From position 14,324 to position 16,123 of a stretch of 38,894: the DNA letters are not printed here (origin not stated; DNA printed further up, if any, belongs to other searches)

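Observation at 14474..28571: Tandemly duplicated three-gene module: PucR regulator / OFA-type MFS importer / cytoplasmic type-B carboxylesterase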

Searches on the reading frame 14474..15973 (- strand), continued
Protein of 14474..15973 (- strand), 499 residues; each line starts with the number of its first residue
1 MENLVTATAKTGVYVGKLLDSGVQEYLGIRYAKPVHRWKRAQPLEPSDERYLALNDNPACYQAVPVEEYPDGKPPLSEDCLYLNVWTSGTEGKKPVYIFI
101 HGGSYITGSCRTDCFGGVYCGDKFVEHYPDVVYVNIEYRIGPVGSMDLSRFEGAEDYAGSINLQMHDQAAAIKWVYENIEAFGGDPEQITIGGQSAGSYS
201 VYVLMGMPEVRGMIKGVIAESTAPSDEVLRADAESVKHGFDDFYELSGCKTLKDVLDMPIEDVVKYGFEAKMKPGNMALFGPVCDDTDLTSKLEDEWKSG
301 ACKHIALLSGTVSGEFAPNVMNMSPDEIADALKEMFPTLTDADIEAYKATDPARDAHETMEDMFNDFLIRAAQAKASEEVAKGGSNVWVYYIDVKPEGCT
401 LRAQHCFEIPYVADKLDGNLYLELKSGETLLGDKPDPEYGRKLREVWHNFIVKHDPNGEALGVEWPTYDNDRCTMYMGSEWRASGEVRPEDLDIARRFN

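Call 38: search_solved_structures(query=L007:17893-19083:+, max_evalue=1e-30)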
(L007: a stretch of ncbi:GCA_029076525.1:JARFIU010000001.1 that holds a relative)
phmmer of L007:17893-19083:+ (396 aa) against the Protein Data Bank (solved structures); distinct sequences matched with E-value up to 1e-30: 10.
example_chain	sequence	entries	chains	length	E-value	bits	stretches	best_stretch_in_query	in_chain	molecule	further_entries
6fah_A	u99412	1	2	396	2.2e-173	579.7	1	1-393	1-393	Caffeyl-CoA reductase-Etf complex subunit CarE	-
7koe_B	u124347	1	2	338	4.7e-95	321.8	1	69-391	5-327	Electron transfer flavoprotein, alpha subunit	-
5ol2_A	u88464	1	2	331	6.9e-95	321.3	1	71-392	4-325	Electron transfer flavoprotein large subunit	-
4kpu_A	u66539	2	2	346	1.1e-87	297.6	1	70-390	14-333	Electron transfer flavoprotein alpha subunit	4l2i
7qh2_A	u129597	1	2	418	3.7e-83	282.7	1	3-389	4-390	Lactate dehydrogenase (NAD(+),ferredoxin) subunit LctC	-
1t9g_R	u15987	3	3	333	2.3e-44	154.9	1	71-391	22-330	Electron transfer flavoprotein alpha-subunit, mitochondrial | Electron transfer flavoprotein alpha-subunit, mitochondrial precursor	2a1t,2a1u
1efv_A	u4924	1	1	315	3.8e-44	154.2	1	75-391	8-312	ELECTRON TRANSFER FLAVOPROTEIN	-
1efp_A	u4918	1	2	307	8e-42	146.6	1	169-387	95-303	PROTEIN (ELECTRON TRANSFER FLAVOPROTEIN)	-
3ih5_A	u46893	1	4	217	4.6e-41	144.1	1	71-255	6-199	Electron transfer flavoprotein alpha-subunit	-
5ow0_A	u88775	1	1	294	1.7e-40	142.2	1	148-391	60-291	Electron transfer flavoprotein, alpha subunit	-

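Call 72: search_dna_similar(query=window:14474-15973:-, collection=plasmids, mode=protein, max_rows=8)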
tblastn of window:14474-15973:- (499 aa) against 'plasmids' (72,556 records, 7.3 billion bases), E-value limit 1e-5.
Records with a match: 285; places in all: 393; records where one place covers at least 80% of the query: 174.
Best place of each record, by identity: <60% 285.
By first word of the organism name: Streptomyces 40; Agrobacterium 33; Rhizobium 31; Novosphingobium 15; Clostridium 14; Rhodococcus 8; Arthrobacter 8; Neorhizobium 7; Sphingobium 6; Klebsiella 6; and 64 more.
By predicted mobility (MOB-suite, as given by PLSDB): non-mobilizable 171; conjugative 76; mobilizable 38.
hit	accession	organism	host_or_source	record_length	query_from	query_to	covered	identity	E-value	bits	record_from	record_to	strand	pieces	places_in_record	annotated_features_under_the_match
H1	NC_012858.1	Rhizobium leguminosarum bv. trifolii WSM1325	-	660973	2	484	97%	30.3%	4e-35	147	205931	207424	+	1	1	carboxylesterase family protein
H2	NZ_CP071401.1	Rhizobium leguminosarum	lentil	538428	2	484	97%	30.0%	2e-36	151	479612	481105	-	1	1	carboxylesterase family protein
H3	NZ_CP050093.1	Rhizobium leguminosarum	Trifolium pratense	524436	10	484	95%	30.2%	7e-35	146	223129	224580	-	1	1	carboxylesterase family protein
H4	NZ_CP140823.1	Rhizobium johnstonii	Trifolium pratense,whole organism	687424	10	484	95%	30.2%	7e-35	146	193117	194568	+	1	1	carboxylesterase family protein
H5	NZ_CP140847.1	Rhizobium johnstonii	Trifolium pratense,whole organism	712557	10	484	95%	30.2%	7e-35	146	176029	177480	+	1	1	carboxylesterase family protein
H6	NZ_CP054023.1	Rhizobium indicum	Pisum sativum l. (pea),Pure culture,Pea ...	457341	2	484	97%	29.5%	7e-35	146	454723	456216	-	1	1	carboxylesterase family protein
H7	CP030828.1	Neorhizobium sp. NCHU2750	Rosa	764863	2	484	97%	29.4%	3e-36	150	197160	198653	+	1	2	pnbA: para-nitrobenzyl esterase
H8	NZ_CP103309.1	Rhodococcus pyridinivorans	Sediment samples were collected from a ...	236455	8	488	96%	29.5%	8e-36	149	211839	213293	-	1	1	carboxylesterase/lipase family protein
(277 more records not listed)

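Call 77: predict_structure(alignment_id=A1)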
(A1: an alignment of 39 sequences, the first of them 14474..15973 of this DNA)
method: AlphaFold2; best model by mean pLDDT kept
length: 499 residues; sequences in the alignment: 39
mean_pLDDT: 95.2   pTM: 0.94
mean pLDDT of the five models: 95.2, 94.2, 94.2, 94.0, 93.8
residues with pLDDT >= 90: 457; 70-90: 40; 50-70: 1; < 50: 1
segments of 3 or more residues with pLDDT < 50: none
pLDDT, mean of each block of 10 residues (from residue 1): 89 98 98 95 98 97 92 94 98 98 94 93 98 98 96 93 98 99 99 97 97 98 89 93 97 97 97 93 94 95 98 93 96 92 98 96 94 95 98 95 95 91 91 94 97 94 91 93 93 92
secondary structure, 60 per line:
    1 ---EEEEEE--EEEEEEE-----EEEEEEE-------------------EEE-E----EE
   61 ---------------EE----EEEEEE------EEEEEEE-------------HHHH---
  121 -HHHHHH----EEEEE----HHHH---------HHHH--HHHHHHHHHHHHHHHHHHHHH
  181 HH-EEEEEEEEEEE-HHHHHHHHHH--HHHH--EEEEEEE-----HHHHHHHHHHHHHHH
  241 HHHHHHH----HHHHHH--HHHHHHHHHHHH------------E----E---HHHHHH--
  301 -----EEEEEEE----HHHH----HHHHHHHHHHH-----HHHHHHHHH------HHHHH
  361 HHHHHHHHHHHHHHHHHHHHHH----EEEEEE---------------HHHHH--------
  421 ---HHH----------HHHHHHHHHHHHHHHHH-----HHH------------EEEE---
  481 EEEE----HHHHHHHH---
elements in order: E4-9 E12-18 E24-30 E50-52 E82-87 E94-100 H114-117 H122-127 E132-136 H141-144 H154-157 H160-182 E184-194 H196-205 H208-211 E214-220 H226-247 H252-257 H260-271 H293-298 E306-312 H317-320 H325-335 H341-349 H356-382 E387-392 H408-412 H437-453 E474-477 E481-484 H489-496

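Call 79: fold_search(model_id=the predicted structure, library=pdb)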
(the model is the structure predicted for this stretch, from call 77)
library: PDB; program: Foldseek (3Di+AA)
matches with E <= 10: 1452; with E <= 0.001: 928
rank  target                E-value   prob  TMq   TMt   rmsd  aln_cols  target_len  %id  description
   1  8wdm_B                3.5e-37  1.00  0.85  0.86   3.1       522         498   27  Crystal structure of a novel PU plastic degradation enzyme from Thermaerobacter marianensis (released 2024-09-18)
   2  8wdm_A                3.5e-37  1.00  0.85  0.86   3.0       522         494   27  Crystal structure of a novel PU plastic degradation enzyme from Thermaerobacter marianensis (released 2024-09-18)
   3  8yma_A                8.5e-37  1.00  0.87  0.87   3.1       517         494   27  CRYSTAL STRUCTURE OF A NOVEL PU PLASTIC DEGRADATION ENZYME FROM THERMAEROBACTER MARIANENSIS (released 2025-03-12)
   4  8wdm_D                9.5e-37  1.00  0.83  0.84   4.3       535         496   26  Crystal structure of a novel PU plastic degradation enzyme from Thermaerobacter marianensis (released 2024-09-18)
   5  8xrz_B                2.5e-36  1.00  0.87  0.87   3.3       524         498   26  Crystal structure of a novel PU plastic degradation enzyme with ligand from Thermaerobacter marianensis (released 2025-01-15)
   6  8wdm_C                3.2e-36  1.00  0.84  0.85   3.3       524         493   27  Crystal structure of a novel PU plastic degradation enzyme from Thermaerobacter marianensis (released 2024-09-18)
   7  8xrz_C                8.0e-36  1.00  0.85  0.86   3.2       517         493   27  Crystal structure of a novel PU plastic degradation enzyme with ligand from Thermaerobacter marianensis (released 2025-01-15)
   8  8xrz_D                1.2e-35  1.00  0.85  0.86   3.0       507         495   27  Crystal structure of a novel PU plastic degradation enzyme with ligand from Thermaerobacter marianensis (released 2025-01-15)
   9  2ogs                  3.8e-35  1.00  0.83  0.87   3.3       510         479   26  Crystal Structure of the GEOBACILLUS STEAROTHERMOPHILUS Carboxylesterase EST55 at pH 6.2 (released 2007-02-13)
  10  8xrz_A                5.1e-35  1.00  0.87  0.88   2.8       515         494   26  Crystal structure of a novel PU plastic degradation enzyme with ligand from Thermaerobacter marianensis (released 2025-01-15)
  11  1c7i                  1.9e-34  1.00  0.80  0.83   4.1       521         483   28  THERMOPHYLIC PNB ESTERASE (released 2000-03-29)
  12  6nea_B                3.8e-34  1.00  0.81  0.77   4.3       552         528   24  Human Acetylcholinesterase in complex with reactivator, HLo7 (released 2019-06-12)
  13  7x8l                  4.0e-34  1.00  0.82  0.80   4.5       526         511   24  Microbial family VII carboxylesterase E93 Wild-type (released 2023-03-15)
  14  1c7j                  1.0e-33  1.00  0.80  0.82   4.6       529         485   27  PNB ESTERASE 56C8 (released 2000-03-29)
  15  6o69_A                1.1e-33  1.00  0.80  0.76   4.2       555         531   24  Crystal Structure of Double Mutant L380R/F535K of Human Acetylcholinesterase (released 2019-05-01)
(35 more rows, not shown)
